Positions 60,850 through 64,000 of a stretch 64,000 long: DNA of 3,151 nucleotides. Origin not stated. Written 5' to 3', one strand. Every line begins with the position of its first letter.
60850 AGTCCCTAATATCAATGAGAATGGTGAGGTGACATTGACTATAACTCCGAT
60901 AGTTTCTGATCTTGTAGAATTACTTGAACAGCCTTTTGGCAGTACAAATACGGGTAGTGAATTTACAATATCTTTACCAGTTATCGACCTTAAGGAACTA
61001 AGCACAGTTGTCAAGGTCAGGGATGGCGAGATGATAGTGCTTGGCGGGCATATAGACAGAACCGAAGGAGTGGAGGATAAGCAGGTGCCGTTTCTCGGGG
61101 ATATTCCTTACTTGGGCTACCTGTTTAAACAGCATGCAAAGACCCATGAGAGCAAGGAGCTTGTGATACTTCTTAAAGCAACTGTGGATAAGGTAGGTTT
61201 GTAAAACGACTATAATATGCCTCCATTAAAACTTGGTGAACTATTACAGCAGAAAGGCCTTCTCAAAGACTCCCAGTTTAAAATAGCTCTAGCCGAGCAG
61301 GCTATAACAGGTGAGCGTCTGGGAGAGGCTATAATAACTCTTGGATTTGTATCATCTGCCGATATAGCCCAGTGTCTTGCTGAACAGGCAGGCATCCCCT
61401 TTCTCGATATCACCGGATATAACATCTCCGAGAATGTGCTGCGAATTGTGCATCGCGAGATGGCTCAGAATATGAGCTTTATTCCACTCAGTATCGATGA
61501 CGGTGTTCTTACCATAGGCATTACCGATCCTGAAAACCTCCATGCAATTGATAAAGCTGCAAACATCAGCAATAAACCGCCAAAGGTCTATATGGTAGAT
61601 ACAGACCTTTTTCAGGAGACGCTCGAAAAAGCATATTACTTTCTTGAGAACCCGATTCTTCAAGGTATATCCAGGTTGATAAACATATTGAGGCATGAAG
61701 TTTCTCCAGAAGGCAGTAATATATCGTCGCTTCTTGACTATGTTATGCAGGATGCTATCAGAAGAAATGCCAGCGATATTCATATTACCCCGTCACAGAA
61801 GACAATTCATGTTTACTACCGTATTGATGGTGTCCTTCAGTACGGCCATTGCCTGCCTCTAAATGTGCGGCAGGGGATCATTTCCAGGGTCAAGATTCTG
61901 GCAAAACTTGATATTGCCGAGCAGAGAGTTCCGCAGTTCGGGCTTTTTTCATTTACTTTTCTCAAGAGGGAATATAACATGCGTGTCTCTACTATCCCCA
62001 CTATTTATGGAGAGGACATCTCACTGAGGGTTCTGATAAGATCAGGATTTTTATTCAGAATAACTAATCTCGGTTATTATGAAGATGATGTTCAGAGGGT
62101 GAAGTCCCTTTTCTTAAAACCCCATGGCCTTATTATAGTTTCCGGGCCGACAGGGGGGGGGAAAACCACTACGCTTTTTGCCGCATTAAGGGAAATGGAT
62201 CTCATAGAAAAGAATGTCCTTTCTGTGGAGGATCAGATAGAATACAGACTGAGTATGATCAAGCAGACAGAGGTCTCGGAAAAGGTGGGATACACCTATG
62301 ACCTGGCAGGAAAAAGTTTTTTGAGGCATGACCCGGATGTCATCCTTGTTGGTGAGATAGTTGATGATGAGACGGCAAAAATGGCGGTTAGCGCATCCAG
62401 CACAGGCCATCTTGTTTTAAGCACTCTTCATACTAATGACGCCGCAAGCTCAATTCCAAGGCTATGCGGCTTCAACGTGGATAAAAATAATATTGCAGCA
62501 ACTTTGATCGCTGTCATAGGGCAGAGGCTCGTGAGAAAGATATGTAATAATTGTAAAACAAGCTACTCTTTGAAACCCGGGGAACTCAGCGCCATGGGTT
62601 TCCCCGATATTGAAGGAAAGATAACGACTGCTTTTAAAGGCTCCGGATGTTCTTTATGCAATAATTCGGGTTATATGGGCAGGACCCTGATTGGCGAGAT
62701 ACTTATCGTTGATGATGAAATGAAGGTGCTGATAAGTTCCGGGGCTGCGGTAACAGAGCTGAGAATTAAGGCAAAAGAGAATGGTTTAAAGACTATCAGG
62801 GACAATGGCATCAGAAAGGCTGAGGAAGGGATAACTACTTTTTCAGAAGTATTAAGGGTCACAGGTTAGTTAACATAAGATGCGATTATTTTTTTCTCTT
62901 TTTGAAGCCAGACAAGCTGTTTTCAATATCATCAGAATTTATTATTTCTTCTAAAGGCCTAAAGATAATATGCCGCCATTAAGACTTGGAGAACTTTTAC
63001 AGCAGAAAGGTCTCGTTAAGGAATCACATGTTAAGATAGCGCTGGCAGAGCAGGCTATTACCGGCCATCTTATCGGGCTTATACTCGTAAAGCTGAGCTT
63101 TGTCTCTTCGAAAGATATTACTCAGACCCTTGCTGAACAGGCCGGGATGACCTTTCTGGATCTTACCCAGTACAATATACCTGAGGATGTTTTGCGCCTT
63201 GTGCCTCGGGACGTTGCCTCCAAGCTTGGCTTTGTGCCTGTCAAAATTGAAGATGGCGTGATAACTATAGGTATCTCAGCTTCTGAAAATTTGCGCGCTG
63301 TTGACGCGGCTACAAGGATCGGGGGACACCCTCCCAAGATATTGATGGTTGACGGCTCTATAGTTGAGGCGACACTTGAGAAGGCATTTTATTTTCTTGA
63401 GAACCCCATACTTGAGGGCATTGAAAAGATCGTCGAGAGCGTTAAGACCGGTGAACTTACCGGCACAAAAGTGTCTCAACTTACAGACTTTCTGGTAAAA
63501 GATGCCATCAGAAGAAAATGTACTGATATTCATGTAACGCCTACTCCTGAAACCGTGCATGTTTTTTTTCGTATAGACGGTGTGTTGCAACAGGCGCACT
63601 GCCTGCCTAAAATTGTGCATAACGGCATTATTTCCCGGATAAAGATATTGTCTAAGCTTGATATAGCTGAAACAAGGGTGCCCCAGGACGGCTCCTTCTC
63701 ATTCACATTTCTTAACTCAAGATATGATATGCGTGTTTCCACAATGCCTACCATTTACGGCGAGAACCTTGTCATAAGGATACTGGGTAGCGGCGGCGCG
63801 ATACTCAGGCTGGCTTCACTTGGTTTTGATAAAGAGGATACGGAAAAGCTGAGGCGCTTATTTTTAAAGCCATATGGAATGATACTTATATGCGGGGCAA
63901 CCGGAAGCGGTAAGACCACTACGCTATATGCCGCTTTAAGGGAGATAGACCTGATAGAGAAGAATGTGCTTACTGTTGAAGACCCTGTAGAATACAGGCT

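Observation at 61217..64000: Tandem MshE-type ATPase paralogues with complementary degeneration of c-di-GMP-binding and catalytic motifs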

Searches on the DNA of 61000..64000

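Call 59: search_rna_families(source=window, start=61000, end=64000, threshold=evalue, max_evalue=1)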
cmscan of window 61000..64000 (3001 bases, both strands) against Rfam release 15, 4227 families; matches with E-value up to 1: 0.
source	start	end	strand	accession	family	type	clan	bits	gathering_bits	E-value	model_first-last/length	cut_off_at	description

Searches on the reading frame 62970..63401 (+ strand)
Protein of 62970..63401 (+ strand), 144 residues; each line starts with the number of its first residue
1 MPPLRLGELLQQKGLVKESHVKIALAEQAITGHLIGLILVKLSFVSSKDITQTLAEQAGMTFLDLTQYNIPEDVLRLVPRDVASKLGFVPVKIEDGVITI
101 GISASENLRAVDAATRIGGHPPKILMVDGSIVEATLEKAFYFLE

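Call 69: search_solved_structures(query=window:62970-63401:+, max_evalue=0.001, show_alignments=5)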
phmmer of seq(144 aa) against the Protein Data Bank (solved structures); distinct sequences matched with E-value up to 0.001: 14.
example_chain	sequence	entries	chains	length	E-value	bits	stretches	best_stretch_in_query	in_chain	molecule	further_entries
6f8l_G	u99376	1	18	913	6.2e-26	94.4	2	3-111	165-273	Type IV pilus assembly protein PilF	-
5tsg_B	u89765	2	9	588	5.9e-14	55.6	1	3-139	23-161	Type IV pilus biogenesis ATPase PilB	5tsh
6olj_C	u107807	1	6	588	5.9e-14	55.6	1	3-139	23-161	Type IV pilus biogenesis ATPase PilB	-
8pfa_A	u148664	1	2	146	3.3e-13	53.2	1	3-111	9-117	c-di-GMP binding domain of the ATPase enzyme PilF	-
5zfr_A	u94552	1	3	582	4.5e-13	52.8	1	3-139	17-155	Type IV pilus biogenesis ATPase PilB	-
6ejf_J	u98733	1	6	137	7.1e-13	52.2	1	3-111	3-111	Type IV pilus assembly protein PilF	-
8pdk_A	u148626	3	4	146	8.4e-13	51.9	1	3-111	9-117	c-di-GMP binding domain of the ATPase enzyme PilF | ATP-binding motif-containing protein pilF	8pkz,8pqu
9gl5_A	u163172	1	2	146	2.2e-12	50.5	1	3-111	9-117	ATP-binding motif-containing protein pilF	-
9glg_A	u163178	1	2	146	2.2e-12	50.5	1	3-111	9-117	ATP-binding motif-containing protein pilF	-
8pe0_A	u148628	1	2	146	2.6e-12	50.3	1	4-111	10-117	c-di-GMP binding domain of the ATPase enzyme PilF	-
3jc8_Ba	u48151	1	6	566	1e-11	48.4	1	5-128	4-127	Type IV-A pilus assembly ATPase PilB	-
5htl_A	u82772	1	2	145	2.2e-09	40.9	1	5-112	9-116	MSHA biogenesis protein MshE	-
9g1w_A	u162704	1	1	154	3.5e-07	33.8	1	5-100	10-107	Type IV pilus assembly ATPase PilB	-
6ejf_G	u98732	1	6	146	0.00028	24.4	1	6-113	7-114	Type IV pilus assembly protein PilF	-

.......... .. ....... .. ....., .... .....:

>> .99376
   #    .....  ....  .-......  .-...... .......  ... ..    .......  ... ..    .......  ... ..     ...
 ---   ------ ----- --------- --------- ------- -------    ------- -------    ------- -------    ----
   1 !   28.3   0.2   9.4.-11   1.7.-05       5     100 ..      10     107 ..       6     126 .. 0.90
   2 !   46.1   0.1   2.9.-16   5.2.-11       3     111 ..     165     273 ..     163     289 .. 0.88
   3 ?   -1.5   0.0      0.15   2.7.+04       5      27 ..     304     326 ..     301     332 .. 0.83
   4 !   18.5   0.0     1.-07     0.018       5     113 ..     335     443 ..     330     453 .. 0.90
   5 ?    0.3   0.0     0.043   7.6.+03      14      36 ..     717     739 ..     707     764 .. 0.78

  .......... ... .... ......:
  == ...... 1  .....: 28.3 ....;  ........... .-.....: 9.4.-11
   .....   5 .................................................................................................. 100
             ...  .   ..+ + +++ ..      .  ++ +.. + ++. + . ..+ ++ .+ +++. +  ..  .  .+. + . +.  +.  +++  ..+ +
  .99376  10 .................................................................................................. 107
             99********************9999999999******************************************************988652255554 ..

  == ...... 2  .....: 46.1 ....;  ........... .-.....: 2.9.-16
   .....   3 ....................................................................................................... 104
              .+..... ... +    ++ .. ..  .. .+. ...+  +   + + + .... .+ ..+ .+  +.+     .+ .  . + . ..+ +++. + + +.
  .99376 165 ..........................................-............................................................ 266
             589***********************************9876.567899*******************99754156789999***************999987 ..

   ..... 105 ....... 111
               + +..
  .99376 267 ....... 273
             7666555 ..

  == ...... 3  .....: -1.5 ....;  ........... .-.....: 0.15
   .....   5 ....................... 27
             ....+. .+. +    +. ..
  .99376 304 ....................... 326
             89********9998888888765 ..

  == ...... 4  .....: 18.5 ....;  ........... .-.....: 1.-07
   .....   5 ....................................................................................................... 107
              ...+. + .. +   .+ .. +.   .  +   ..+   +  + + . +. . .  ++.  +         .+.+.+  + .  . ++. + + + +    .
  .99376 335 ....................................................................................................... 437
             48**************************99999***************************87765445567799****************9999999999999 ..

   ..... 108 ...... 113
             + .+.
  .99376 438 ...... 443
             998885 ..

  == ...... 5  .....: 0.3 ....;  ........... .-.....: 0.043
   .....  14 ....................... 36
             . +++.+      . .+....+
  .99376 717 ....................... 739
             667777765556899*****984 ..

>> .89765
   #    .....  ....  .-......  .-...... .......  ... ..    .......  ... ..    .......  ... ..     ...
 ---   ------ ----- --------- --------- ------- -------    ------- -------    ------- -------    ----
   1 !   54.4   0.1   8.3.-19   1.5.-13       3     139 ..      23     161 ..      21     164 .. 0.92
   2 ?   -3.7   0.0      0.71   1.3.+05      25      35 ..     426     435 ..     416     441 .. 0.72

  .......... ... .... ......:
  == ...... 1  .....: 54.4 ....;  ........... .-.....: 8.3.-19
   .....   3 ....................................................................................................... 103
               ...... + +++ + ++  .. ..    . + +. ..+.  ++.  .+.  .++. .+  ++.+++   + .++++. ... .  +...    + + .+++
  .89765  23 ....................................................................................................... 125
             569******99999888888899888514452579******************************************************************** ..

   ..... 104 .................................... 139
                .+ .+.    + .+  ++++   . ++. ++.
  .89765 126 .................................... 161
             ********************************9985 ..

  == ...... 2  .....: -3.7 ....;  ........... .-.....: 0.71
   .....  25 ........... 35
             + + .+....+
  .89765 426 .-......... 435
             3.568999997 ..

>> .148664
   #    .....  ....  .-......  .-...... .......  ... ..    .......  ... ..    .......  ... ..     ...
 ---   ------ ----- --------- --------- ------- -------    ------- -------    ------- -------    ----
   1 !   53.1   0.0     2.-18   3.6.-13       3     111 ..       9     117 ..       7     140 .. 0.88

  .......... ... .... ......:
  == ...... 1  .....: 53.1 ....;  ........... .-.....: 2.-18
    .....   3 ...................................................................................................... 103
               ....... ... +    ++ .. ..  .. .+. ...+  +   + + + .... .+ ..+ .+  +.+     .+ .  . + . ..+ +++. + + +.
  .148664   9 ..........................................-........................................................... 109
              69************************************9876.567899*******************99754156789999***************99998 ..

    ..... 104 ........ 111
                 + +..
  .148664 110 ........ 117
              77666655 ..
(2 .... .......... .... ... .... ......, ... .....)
